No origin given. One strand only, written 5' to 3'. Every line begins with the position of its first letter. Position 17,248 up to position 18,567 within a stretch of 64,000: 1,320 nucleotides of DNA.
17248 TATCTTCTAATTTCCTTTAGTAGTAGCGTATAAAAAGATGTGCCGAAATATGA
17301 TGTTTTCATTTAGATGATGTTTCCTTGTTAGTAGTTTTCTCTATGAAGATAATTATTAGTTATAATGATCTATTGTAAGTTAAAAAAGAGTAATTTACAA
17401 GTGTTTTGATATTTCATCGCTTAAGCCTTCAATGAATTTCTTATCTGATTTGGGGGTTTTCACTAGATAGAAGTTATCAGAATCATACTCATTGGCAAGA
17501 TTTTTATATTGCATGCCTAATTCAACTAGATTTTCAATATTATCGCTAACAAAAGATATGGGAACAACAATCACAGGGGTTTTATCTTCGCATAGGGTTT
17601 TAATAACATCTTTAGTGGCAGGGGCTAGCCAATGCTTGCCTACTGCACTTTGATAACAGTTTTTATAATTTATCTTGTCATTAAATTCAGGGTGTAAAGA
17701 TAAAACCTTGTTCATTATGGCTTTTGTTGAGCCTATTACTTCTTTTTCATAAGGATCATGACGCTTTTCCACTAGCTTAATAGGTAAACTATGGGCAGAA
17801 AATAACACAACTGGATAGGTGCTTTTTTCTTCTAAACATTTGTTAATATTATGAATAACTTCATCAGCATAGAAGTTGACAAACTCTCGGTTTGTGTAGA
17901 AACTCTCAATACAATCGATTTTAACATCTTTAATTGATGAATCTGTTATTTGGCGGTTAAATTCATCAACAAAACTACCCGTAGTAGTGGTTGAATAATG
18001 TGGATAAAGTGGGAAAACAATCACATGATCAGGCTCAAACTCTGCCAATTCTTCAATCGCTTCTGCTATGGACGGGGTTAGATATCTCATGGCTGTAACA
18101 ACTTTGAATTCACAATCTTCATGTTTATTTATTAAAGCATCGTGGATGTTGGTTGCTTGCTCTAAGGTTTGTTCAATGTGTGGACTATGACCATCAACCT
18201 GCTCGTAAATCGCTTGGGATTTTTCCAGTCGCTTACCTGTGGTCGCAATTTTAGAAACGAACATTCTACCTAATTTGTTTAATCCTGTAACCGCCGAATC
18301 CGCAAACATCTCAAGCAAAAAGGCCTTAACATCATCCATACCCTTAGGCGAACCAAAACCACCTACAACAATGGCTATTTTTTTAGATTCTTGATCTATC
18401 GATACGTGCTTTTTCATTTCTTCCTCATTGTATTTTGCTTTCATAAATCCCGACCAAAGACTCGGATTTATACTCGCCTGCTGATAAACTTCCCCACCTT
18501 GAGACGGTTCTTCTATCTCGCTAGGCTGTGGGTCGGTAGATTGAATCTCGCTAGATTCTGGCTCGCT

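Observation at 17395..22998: Ferrochelatase fused in frame to ~1500 residues of highly acidic tandem repeats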

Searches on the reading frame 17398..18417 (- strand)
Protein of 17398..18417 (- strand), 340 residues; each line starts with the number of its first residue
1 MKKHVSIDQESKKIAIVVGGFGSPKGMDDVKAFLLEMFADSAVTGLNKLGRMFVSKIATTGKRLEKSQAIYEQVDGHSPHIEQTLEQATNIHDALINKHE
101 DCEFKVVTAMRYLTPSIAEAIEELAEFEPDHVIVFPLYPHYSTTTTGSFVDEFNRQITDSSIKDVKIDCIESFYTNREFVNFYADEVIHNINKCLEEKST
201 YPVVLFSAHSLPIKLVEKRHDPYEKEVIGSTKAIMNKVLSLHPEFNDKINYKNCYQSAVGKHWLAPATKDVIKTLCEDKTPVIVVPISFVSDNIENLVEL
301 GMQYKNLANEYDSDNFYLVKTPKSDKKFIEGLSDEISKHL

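Call 7: find_homologous_proteins(query=window:17398-18417:-, max_evalue=1e-20)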
Query window:17398-18417:- (340 aa): 1930 proteins with E <= 1e-20 among 3838 candidates; the best 120 are listed.
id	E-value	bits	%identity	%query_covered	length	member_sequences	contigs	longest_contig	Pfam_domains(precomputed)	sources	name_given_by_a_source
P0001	8.2e-56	208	36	95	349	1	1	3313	PF00762.25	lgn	-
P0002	9.8e-55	204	38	94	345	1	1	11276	PF00762.25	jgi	jgi:ferrochelatase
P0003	4.8e-54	202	37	94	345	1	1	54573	PF00762.25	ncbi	-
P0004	1.9e-53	200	37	94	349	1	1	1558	PF00762.25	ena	-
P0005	6.3e-53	198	40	96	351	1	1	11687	PF00762.25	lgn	-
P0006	1.4e-52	197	37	99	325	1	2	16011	PF00762.25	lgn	-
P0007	3.6e-52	196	37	94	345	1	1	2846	PF00762.25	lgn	-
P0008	3.3e-51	193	37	95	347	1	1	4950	PF00762.25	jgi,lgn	jgi:ferrochelatase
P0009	9.7e-51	191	37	96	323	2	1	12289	PF00762.25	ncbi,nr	ncbi:MAG: ferrochelatase [Alphaproteobacteria bacterium]|nr:ferrochelatase [Alphaproteobacteria bact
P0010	2.2e-50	190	38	96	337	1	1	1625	PF00762.25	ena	-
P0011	2.8e-50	190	36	96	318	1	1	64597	PF00762.25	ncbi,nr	ncbi:MAG: ferrochelatase [Alphaproteobacteria bacterium]|nr:ferrochelatase [Alphaproteobacteria bact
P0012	4.1e-50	189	38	96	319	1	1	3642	PF00762.25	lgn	-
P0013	4.8e-50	189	38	96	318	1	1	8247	PF00762.25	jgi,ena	-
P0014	5.6e-50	189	34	96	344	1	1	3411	PF00762.25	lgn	-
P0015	9.0e-50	188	36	96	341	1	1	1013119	PF00762.25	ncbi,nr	ncbi:ferrochelatase [Anaplasmataceae bacterium AB001_6]|nr:ferrochelatase [Anaplasmataceae bacterium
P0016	9.9e-50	188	36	96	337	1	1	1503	PF00762.25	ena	-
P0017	2.5e-49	187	36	94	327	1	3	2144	PF00762.25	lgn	-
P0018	2.7e-49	186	35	94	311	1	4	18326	PF00762.25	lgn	-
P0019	5.6e-49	185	38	97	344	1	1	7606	PF00762.25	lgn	-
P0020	9.0e-49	185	36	95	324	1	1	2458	PF00762.25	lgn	-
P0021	1.1e-48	185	37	95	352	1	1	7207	PF00762.25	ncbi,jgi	jgi:ferrochelatase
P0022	1.4e-48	184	36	96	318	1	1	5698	PF00762.25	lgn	-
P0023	1.5e-48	184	37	96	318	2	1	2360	PF00762.25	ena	-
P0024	2.6e-48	183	33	95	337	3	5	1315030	PF00762.25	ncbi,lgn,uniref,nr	ncbi:ferrochelatase [Ehrlichia canis]|uniref:Ferrochelatase n=1 Tax=Ehrlichia canis (strain Jake) Ta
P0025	4.1e-48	183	35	95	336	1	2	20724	PF00762.25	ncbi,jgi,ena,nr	ncbi:MAG: ferrochelatase [Anaplasmataceae bacterium]|nr:ferrochelatase [Anaplasmataceae bacterium]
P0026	4.4e-48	183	35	96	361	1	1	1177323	PF00762.25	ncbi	ncbi:MAG: ferrochelatase [Ehrlichia sp.]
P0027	5.3e-48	182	36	96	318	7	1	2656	PF00762.25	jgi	jgi:ferrochelatase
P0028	1.2e-47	181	35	95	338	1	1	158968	PF00762.25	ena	-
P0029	1.3e-47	181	35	95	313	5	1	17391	PF00762.25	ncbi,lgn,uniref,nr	ncbi:ferrochelatase [Ehrlichia ruminantium]|uniref:ferrochelatase n=1 Tax=Ehrlichia ruminantium TaxI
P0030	1.3e-47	181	32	95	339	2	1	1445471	PF00762.25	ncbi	ncbi:ferrochelatase [Ehrlichia sp. JZT12]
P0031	1.4e-47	181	35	95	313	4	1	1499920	PF00762.25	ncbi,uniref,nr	ncbi:Ferrochelatase [Ehrlichia ruminantium str. Gardel]|uniref:ferrochelatase n=1 Tax=Ehrlichia rumi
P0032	2.0e-47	180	35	96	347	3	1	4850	PF00762.25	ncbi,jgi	jgi:ferrochelatase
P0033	2.7e-47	180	33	95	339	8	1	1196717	PF00762.25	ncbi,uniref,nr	ncbi:ferrochelatase [Ehrlichia muris AS145]|uniref:Ferrochelatase n=2 Tax=Ehrlichia muris TaxID=3579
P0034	5.6e-47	179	36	97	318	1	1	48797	PF00762.25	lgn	-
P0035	6.6e-47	179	35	94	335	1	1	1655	PF00762.25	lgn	-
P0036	6.6e-47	179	32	96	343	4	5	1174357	PF00762.25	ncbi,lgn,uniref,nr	ncbi:ferrochelatase [Ehrlichia chaffeensis]|uniref:ferrochelatase n=1 Tax=Ehrlichia chaffeensis TaxI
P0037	2.3e-46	177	34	96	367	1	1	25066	PF00762.25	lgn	-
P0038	4.0e-46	176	34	97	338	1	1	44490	PF00762.25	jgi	jgi:protoporphyrin/coproporphyrin ferrochelatase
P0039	7.6e-46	175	36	96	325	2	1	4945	PF00762.25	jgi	-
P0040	8.4e-46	175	34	97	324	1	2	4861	PF00762.25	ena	-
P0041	9.1e-46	175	33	95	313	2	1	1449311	PF00762.25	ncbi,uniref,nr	ncbi:ferrochelatase [Ehrlichia ruminantium]|uniref:ferrochelatase n=1 Tax=Ehrlichia ruminantium TaxI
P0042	2.9e-45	173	39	81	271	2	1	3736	PF00762.25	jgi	jgi:ferrochelatase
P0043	8.1e-45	172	35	97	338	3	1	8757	PF00762.25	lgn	-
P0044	8.8e-45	172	34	95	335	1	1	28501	PF00762.25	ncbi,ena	-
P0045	1.2e-44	171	35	94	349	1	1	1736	PF00762.25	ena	-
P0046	2.0e-44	171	36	94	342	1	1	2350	PF00762.25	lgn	-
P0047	2.3e-44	170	35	97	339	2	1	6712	PF00762.25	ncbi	-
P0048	2.8e-44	170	35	94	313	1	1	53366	PF00762.25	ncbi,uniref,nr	ncbi:ferrochelatase [Wolbachia pipientis]|uniref:Ferrochelatase n=1 Tax=Wolbachia pipientis TaxID=95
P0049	4.1e-44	169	35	95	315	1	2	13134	PF00762.25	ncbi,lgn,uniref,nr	ncbi:ferrochelatase [Wolbachia endosymbiont of Atemnus politus]|uniref:ferrochelatase n=1 Tax=Wolbac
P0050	4.3e-44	169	35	96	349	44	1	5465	PF00762.25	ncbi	-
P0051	7.0e-44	169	33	95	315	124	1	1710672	PF00762.25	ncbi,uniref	ncbi:ferrochelatase [Wolbachia endosymbiont (group A) of Agelastica alni]|uniref:ferrochelatase n=1 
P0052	7.4e-44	169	34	95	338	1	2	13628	PF00762.25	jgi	-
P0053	7.8e-44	169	38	96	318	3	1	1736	PF00762.25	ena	-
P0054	8.6e-44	168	33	96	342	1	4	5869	PF00762.25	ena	-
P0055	9.2e-44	168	34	95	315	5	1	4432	PF00762.25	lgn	-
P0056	9.9e-44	168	34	95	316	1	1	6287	PF00762.25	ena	-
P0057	1.2e-43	168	35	97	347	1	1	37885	PF00762.25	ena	-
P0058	1.3e-43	168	34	94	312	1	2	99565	PF00762.25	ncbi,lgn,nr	ncbi:MAG: ferrochelatase [Wolbachia endosymbiont of Tyrophagus putrescentiae]|nr:ferrochelatase [Wol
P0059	1.3e-43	168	37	95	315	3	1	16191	PF00762.25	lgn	-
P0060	1.4e-43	168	34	95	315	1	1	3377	PF00762.25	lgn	-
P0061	1.7e-43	167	34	95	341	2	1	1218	PF00762.25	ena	-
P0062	1.7e-43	167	35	94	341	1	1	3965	PF00762.25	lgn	-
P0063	1.9e-43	167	34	95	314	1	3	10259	PF00762.25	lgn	-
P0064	2.0e-43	167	34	97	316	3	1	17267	PF00762.25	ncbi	-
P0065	2.5e-43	167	33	97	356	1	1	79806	PF00762.25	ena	-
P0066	3.3e-43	166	32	95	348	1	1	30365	PF00762.25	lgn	-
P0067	3.4e-43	166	35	95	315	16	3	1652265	PF00762.25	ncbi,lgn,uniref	ncbi:ferrochelatase [Wolbachia endosymbiont (group A) of Pogonocherus hispidulus]|uniref:ferrochelat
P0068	4.9e-43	166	34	96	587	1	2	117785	PF00762.25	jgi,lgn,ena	-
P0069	5.1e-43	166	33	96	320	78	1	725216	PF00762.25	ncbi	ncbi:MAG: ferrochelatase [Wolbachia pipientis]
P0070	5.7e-43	166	34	95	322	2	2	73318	PF00762.25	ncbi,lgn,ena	-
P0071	7.7e-43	165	36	97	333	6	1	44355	PF00762.25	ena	-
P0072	8.0e-43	165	34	95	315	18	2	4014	PF00762.25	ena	-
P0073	1.0e-42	165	35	96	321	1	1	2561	PF00762.25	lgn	-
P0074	1.4e-42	164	34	96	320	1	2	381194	PF00762.25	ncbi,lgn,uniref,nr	ncbi:ferrochelatase [Wolbachia endosymbiont of Nilaparvata lugens]|uniref:ferrochelatase n=1 Tax=Wol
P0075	1.5e-42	164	35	95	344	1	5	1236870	PF00762.25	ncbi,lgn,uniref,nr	ncbi:ferrochelatase [Neoehrlichia mikurensis]|uniref:Ferrochelatase n=1 Tax=Neoehrlichia mikurensis 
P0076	1.6e-42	164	34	95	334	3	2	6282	PF00762.25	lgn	-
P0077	1.6e-42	164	36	88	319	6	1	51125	PF00762.25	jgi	-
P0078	2.6e-42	164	30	99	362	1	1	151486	PF00762.25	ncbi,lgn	ncbi:MAG: ferrochelatase [Parvularculales bacterium]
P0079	3.2e-42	163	35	97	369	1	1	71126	PF00762.25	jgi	jgi:ferrochelatase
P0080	4.0e-42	163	33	96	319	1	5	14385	PF00762.25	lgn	-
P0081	4.4e-42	163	33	96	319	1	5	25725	PF00762.25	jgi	-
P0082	4.4e-42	163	35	94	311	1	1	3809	PF00762.25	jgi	jgi:ferrochelatase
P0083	4.8e-42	163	33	95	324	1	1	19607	PF00762.25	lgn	-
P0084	5.6e-42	162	34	98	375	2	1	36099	PF00762.25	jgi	jgi:ferrochelatase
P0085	6.7e-42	162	32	95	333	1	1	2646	PF00762.25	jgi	jgi:ferrochelatase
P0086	7.2e-42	162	32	96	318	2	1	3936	PF00762.25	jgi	jgi:ferrochelatase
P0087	8.7e-42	162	35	94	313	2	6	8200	PF00762.25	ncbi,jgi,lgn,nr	ncbi:MAG: ferrochelatase [Candidatus Jidaibacter sp.]|jgi:ferrochelatase|nr:ferrochelatase [Candidat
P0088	1.0e-41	162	36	92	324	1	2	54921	PF00762.25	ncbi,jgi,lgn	jgi:ferrochelatase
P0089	1.1e-41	161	33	96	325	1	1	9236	PF00762.25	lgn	-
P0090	1.4e-41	161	35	95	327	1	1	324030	PF00762.25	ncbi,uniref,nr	ncbi:ferrochelatase [Wolbachia pipientis]|uniref:ferrochelatase n=1 Tax=Wolbachia pipientis TaxID=95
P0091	1.8e-41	161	33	95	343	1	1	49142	PF00762.25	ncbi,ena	-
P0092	2.5e-41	160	31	95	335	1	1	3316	PF01903.23,PF00762.25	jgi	jgi:ferrochelatase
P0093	2.8e-41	160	31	96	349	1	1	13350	PF00762.25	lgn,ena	-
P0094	3.6e-41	160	33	95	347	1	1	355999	PF00762.25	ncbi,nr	ncbi:MAG: ferrochelatase [Wolbachia endosymbiont of Meromenopon meropis]|nr:ferrochelatase [Wolbachi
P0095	3.8e-41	160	33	96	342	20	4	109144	PF00762.25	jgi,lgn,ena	jgi:ferrochelatase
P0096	4.3e-41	160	32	95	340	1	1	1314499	PF00762.25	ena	-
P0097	4.7e-41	159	33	96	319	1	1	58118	PF00762.25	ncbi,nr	ncbi:MAG: ferrochelatase [Melioribacter sp.]|nr:ferrochelatase [Melioribacter sp.]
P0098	4.9e-41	159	33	97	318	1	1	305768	PF00762.25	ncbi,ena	-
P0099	5.1e-41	159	33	96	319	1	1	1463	PF00762.25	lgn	-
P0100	5.2e-41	159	31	95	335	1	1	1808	PF01903.23,PF00762.25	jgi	jgi:ferrochelatase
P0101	5.7e-41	159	36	96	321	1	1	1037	PF00762.25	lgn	-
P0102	5.9e-41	159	34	97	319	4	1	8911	PF00762.25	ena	-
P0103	6.0e-41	159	33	96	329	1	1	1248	PF00762.25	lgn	-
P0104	6.0e-41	159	35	96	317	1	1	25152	PF00762.25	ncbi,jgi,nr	ncbi:MAG: ferrochelatase [FCB group bacterium]|nr:ferrochelatase [FCB group bacterium]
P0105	6.5e-41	159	33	96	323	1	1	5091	PF00762.25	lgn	-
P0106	7.0e-41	159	35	94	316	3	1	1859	PF00762.25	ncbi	-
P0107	7.3e-41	159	33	94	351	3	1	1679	PF00762.25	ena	-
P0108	7.7e-41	159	34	95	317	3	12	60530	PF00762.25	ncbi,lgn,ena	-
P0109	8.0e-41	159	35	94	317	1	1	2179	PF00762.25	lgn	-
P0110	8.5e-41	159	32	97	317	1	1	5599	PF00762.25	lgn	-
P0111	1.0e-40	158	36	95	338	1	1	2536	PF00762.25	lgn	-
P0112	1.1e-40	158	33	97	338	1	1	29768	PF00762.25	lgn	-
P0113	1.1e-40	158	32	96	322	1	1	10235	PF00762.25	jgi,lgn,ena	-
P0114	1.2e-40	158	32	95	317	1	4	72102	PF00762.25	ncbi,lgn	-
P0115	1.4e-40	158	31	96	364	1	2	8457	PF00762.25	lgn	-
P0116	1.4e-40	158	34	94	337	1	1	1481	PF00762.25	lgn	-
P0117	1.5e-40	158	34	94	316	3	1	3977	PF00762.25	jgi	jgi:ferrochelatase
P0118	1.5e-40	158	32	96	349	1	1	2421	PF00762.25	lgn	-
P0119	1.6e-40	158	31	95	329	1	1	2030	PF00762.25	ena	-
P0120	1.7e-40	158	34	95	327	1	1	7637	PF00762.25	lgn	-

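Call 8: find_related_loci(query=window:17398-18417:-, collection=genome_contigs, flank=10000)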
Query window:17398-18417:- (340 aa) in genome_contigs; peptide patterns used: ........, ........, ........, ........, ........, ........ (x = any residue, [..] = any of these).
48 stretches matched a pattern, but none encodes a relative of the query by tblastn (E <= 1e-3).

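Call 29: search_solved_structures(query=window:17398-18417:-, max_evalue=1e-10, show_alignments=3)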
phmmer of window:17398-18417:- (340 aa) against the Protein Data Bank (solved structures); distinct sequences matched with E-value up to 1e-10: 37.
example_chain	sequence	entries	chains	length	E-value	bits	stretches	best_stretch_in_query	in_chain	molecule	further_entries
2qd2_A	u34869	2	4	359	1.1e-35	126.9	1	13-340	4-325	Ferrochelatase | Ferrochelatase, mitochondrial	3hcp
3w1w_A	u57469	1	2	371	1.2e-35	126.7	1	10-340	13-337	Ferrochelatase, mitochondrial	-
2qd3_A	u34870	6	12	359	1.5e-35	126.4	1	13-340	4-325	Ferrochelatase | Ferrochelatase, mitochondrial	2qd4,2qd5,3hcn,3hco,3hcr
4kmm_A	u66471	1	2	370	1.6e-35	126.4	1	13-340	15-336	Ferrochelatase, mitochondrial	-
7ctc_A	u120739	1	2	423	1.6e-35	126.3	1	8-340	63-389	Ferrochelatase, mitochondrial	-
7ct7_A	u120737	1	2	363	1.9e-35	126.1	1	12-340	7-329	Ferrochelatase, mitochondrial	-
4klc_A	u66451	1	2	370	2.2e-35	125.9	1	12-340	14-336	Ferrochelatase, mitochondrial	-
4mk4_A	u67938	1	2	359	2.9e-35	125.5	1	13-340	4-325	Ferrochelatase, mitochondrial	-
4klr_A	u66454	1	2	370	3e-35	125.4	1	12-340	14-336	Ferrochelatase, mitochondrial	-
1hrk_A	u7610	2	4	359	3e-35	125.4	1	13-340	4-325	FERROCHELATASE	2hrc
4kla_A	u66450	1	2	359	3.9e-35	125.1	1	13-340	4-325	Ferrochelatase, mitochondrial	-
3aqi_A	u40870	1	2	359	4.2e-35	125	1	13-340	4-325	Ferrochelatase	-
2hre_A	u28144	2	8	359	5.4e-35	124.6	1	13-340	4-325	Ferrochelatase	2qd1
2po7_A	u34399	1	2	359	8.2e-35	124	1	13-340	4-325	Ferrochelatase, mitochondrial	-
4f4d_A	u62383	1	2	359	2.7e-34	122.3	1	13-340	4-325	Ferrochelatase, mitochondrial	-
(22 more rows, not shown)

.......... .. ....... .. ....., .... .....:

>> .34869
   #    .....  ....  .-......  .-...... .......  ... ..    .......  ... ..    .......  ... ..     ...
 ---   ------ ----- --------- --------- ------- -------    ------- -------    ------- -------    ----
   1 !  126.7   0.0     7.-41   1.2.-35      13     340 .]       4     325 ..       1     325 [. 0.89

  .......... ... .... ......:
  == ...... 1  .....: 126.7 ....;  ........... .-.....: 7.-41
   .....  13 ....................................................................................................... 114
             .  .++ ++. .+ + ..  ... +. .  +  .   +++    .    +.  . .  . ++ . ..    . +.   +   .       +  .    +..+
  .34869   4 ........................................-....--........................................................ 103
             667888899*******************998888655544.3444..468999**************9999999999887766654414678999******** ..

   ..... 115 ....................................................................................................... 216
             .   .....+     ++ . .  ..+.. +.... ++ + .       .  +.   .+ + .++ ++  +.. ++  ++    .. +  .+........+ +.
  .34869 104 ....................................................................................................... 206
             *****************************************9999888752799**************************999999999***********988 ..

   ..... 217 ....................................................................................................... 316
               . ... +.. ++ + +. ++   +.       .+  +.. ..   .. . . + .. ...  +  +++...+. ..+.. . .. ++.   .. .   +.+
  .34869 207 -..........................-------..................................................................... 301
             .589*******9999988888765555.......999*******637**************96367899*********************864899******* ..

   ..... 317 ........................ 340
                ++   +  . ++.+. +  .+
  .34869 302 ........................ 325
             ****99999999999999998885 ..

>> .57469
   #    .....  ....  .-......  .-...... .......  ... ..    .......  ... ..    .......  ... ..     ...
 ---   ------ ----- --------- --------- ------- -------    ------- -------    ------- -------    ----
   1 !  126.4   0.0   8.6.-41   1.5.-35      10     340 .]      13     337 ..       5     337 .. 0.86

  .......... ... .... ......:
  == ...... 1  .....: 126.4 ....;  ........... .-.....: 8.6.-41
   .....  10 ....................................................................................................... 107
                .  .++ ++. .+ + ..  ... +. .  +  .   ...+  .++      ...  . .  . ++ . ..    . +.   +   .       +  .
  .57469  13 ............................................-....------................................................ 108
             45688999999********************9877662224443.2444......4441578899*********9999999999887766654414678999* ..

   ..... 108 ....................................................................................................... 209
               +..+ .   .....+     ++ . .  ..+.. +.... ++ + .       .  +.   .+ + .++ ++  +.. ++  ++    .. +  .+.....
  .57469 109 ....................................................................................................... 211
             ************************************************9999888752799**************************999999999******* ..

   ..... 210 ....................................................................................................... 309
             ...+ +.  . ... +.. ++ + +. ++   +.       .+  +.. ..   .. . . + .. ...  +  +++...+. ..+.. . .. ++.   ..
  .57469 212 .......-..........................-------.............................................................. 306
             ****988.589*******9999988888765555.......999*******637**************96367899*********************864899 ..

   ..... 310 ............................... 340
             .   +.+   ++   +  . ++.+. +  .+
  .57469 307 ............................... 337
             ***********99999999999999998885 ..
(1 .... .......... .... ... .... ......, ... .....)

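Call 43: find_encoding_contigs(protein=P0003, flank=8000, max_places=2)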
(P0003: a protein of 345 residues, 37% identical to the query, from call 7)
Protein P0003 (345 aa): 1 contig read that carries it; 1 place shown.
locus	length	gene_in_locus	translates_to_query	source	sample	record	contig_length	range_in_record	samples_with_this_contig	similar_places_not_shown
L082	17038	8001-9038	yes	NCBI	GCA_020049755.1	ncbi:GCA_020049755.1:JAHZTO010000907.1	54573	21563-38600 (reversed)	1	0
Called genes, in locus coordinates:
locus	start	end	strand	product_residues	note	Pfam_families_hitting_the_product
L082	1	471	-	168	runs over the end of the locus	PF00293:NUDIX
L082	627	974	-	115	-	PF03918:CcmH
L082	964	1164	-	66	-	PF04384:Fe-S_assembly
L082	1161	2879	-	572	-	PF00535:Glycos_transf_2, PF13641:Glyco_tranf_2_3, PF13632:Glyco_trans_2_3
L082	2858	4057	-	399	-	PF11104:PilM_2 (weak), PF14450:FtsA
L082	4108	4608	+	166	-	PF02556:SecB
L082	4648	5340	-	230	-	PF00929:RNase_T, PF13482:RNase_H_2 (faint)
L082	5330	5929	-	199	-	PF01121:CoaE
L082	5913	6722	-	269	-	PF03618:Kinase-PPPase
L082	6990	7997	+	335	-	PF01208:URO-D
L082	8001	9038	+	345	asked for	PF00762:Ferrochelatase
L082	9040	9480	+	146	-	PF03653:UPF0093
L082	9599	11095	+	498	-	PF07498:Rho_N, PF07497:Rho_RNA_bind, PF00006:ATP-synt_ab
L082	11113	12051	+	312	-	PF00056:Ldh_1_N, PF02866:Ldh_1_C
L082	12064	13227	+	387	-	PF01071:GARS_A (weak), PF08442:ATP-grasp_2, PF13549:ATP-grasp_5 (weak), PF24948:Citrate_synth_N, PF00549:Ligase_CoA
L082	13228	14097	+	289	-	PF02629:CoA_binding, PF13607:Succ_CoA_lig, PF00549:Ligase_CoA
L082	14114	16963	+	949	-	PF16078:2-oxogl_dehyd_N, PF00676:E1_dh, PF02779:Transket_pyr, PF16870:OxoGdeHyase_C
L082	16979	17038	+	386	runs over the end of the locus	PF00364:Biotin_lipoyl, PF02817:E3_binding, PF00198:2-oxoacid_dh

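Call 44: find_encoding_contigs(protein=P0005, flank=8000, max_places=2)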
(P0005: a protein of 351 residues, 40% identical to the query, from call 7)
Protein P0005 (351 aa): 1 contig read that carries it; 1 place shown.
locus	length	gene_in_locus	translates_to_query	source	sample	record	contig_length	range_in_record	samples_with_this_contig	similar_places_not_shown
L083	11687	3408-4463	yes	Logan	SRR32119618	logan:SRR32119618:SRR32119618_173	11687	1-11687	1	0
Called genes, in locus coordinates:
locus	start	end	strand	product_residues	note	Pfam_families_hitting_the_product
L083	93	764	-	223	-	PF00929:RNase_T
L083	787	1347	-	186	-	PF01121:CoaE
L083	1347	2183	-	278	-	PF03618:Kinase-PPPase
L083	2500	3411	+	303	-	PF01208:URO-D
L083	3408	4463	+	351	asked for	PF00762:Ferrochelatase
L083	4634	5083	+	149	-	PF09537:DUF2383, PF13668:Ferritin_2 (weak)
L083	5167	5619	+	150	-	PF03653:UPF0093, PF05425:CopD (weak)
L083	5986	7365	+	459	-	PF07498:Rho_N, PF07497:Rho_RNA_bind, PF00006:ATP-synt_ab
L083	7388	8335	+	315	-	PF00056:Ldh_1_N, PF02866:Ldh_1_C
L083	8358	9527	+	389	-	PF08442:ATP-grasp_2, PF13549:ATP-grasp_5, PF24948:Citrate_synth_N, PF00549:Ligase_CoA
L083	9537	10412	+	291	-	PF02629:CoA_binding, PF13380:CoA_binding_2 (weak), PF13607:Succ_CoA_lig, PF00549:Ligase_CoA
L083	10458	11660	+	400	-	PF00155:Aminotran_1_2, PF12897:Asp_aminotransf (weak)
